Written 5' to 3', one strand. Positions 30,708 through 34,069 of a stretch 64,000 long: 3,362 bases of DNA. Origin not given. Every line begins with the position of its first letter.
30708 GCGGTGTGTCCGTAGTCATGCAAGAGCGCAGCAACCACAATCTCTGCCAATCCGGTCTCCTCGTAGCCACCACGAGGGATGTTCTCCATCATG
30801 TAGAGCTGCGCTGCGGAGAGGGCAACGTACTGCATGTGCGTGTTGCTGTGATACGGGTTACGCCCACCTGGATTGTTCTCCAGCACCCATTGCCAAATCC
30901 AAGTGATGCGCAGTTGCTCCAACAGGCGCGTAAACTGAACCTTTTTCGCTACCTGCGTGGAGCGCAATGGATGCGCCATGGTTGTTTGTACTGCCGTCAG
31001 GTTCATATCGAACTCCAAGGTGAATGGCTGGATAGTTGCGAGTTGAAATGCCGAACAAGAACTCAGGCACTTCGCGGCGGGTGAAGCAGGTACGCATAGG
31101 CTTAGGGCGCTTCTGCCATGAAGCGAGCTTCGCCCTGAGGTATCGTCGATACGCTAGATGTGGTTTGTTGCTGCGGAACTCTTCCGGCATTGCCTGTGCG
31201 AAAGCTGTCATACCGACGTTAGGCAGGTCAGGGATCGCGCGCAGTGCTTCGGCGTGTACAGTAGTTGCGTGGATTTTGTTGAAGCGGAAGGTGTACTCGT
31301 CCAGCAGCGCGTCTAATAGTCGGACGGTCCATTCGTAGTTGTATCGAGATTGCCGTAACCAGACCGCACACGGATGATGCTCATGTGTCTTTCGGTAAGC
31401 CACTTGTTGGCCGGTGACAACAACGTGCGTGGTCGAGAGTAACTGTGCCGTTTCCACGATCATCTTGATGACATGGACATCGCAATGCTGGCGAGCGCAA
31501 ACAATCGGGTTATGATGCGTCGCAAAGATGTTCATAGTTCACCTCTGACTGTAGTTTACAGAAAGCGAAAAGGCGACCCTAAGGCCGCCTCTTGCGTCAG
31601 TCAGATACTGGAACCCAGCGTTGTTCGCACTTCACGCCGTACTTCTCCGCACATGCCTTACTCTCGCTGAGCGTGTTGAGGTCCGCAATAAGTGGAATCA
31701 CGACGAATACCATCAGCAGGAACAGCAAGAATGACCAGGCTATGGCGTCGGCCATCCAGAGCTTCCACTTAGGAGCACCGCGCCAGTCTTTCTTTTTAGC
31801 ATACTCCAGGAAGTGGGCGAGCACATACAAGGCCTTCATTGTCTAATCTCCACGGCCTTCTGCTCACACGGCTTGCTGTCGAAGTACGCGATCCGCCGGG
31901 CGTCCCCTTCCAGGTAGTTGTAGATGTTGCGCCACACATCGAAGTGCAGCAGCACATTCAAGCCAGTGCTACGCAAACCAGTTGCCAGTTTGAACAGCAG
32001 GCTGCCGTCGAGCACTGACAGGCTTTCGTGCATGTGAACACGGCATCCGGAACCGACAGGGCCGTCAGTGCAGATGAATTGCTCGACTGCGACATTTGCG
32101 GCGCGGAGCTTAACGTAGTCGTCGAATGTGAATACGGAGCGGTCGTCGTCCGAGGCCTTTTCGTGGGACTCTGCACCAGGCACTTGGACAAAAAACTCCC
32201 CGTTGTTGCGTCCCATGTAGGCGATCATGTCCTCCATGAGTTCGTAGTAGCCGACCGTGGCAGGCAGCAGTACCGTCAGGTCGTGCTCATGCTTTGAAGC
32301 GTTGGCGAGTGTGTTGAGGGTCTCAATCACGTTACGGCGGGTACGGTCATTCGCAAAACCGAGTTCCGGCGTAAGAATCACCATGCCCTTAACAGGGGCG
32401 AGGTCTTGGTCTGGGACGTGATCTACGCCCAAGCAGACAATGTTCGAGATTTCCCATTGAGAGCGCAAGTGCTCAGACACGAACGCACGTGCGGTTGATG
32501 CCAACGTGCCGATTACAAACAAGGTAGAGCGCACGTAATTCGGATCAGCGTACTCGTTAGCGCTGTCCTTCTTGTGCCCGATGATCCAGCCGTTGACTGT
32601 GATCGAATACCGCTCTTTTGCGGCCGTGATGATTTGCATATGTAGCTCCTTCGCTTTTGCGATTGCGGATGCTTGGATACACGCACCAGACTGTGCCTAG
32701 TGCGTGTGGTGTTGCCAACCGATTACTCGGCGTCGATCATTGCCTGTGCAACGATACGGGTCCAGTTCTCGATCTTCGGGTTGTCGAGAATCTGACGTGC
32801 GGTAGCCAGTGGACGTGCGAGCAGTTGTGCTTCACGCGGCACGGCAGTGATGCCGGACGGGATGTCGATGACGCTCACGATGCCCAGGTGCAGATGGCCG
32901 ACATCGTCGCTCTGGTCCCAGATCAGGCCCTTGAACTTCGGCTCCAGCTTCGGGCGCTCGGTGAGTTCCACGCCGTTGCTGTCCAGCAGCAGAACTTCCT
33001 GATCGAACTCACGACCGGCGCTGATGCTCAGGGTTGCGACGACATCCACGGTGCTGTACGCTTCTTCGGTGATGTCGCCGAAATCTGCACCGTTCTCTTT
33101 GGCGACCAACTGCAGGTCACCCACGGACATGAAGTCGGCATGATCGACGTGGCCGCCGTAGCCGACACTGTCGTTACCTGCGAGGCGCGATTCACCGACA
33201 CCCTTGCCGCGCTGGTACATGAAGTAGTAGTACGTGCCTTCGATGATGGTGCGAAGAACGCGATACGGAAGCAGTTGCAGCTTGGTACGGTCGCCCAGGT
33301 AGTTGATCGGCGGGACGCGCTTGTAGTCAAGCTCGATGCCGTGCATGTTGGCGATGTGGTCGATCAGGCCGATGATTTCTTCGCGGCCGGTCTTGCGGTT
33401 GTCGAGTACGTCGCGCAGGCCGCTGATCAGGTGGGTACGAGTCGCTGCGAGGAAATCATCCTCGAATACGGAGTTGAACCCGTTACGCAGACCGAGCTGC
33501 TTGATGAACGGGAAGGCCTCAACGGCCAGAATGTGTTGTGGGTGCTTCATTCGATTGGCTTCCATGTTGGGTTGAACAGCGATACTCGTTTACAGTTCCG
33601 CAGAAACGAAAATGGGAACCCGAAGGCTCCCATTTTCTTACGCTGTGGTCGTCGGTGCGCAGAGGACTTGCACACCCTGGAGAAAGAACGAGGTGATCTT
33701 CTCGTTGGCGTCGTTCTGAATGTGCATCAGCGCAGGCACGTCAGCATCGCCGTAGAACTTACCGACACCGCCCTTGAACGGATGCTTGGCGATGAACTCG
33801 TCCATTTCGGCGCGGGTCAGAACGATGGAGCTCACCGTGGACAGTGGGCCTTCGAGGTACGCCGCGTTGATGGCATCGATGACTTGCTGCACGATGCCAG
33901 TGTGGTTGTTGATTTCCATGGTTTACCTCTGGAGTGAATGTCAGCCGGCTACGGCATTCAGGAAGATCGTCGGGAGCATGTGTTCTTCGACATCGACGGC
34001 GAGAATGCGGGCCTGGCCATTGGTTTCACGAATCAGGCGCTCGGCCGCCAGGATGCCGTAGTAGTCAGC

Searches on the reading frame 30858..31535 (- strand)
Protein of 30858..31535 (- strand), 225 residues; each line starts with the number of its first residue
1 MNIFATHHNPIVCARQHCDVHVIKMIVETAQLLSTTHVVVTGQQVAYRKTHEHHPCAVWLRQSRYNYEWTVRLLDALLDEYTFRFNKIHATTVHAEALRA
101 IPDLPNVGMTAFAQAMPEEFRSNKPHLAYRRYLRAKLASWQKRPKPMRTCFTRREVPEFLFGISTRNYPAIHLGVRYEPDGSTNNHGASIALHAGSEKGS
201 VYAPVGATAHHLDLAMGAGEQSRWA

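Call 26: search_protein_families(library=pfam, proteins=[window:30858-31535:-], max_evalue=0.01)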
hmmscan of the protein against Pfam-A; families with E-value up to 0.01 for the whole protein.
window:30858-31535:- (225 aa): 1 family
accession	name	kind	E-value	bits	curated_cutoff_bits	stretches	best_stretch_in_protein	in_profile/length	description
PF03013.19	Pyr_excise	-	0.00096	19.9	23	1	1-86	1-74/81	Pyrimidine dimer DNA glycosylase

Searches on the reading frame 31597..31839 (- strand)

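Call 26: search_protein_families(library=pfam, proteins=[window:31597-31839:-], max_evalue=0.01)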
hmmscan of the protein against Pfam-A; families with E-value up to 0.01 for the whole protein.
window:31597-31839:- (80 aa): 1 family
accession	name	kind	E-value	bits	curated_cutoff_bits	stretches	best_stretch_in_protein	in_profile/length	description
PF08592.16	Anthrone_oxy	-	0.0077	16.8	27.3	1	6-75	19-89/106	Anthrone oxygenase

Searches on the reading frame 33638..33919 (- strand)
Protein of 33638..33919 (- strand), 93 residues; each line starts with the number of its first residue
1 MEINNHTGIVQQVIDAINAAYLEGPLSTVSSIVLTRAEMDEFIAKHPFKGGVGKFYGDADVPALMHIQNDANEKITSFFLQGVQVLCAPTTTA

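Call 26: search_protein_families(library=pfam, proteins=[window:33638-33919:-], max_evalue=0.01)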
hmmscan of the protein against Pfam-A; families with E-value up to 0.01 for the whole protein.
window:33638-33919:- (93 aa): 0 families

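Call 45: find_encoding_contigs(protein=window:33638-33919:-, flank=1200, max_places=8)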
Protein window:33638-33919:- (93 aa): 3 contigs read that carry it; 2 places shown.
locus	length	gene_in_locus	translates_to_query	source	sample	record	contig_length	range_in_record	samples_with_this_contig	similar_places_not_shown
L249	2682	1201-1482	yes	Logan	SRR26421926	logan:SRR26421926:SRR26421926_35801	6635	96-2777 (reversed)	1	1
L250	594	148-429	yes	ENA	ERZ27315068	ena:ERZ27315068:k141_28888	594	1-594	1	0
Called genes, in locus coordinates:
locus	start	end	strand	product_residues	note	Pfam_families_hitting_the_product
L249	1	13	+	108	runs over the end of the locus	-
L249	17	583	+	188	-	-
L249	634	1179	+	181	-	-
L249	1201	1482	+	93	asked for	-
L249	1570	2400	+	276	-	-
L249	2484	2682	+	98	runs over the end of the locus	?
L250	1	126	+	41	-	?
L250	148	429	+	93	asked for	-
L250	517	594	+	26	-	?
